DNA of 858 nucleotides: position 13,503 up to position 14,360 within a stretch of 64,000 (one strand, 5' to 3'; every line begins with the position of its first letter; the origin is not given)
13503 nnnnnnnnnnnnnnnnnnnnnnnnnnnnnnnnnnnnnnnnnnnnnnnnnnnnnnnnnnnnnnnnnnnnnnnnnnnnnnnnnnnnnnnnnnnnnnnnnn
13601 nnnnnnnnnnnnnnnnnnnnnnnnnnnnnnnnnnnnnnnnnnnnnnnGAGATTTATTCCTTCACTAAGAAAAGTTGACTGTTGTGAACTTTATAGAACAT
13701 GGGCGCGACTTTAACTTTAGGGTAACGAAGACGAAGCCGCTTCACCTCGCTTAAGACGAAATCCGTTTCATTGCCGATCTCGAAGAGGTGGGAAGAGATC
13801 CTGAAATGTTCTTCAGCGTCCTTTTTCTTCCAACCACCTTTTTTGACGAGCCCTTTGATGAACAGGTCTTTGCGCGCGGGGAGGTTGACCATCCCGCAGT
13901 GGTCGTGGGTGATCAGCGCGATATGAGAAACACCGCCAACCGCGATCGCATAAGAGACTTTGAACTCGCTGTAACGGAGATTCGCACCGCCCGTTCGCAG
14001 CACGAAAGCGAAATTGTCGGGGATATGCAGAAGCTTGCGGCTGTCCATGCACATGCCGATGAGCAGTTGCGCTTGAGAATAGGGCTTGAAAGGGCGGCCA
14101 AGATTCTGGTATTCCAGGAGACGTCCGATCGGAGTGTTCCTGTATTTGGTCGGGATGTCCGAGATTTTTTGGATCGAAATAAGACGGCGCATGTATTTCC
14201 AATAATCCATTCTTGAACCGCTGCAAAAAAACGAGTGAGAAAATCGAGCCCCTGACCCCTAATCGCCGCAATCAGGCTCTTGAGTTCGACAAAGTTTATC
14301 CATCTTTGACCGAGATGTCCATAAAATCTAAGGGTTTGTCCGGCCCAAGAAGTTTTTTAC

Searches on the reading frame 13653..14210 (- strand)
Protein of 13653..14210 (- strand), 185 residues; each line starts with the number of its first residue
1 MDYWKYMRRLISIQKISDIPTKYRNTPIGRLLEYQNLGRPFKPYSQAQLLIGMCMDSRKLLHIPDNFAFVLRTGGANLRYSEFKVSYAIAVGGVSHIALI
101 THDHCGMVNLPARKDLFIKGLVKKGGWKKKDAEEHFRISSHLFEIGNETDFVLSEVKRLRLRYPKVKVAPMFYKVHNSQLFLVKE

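Call 36: search_protein_families(library=pfam, proteins=[window:13653-14210:-], max_evalue=0.0001)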
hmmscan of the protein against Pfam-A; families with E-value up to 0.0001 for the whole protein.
window:13653-14210:- (185 aa): 1 family
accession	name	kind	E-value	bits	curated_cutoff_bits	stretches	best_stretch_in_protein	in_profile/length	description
PF00484.24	Pro_CA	-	4.8e-05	24.1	25.7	1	54-126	6-92/156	Carbonic anhydrase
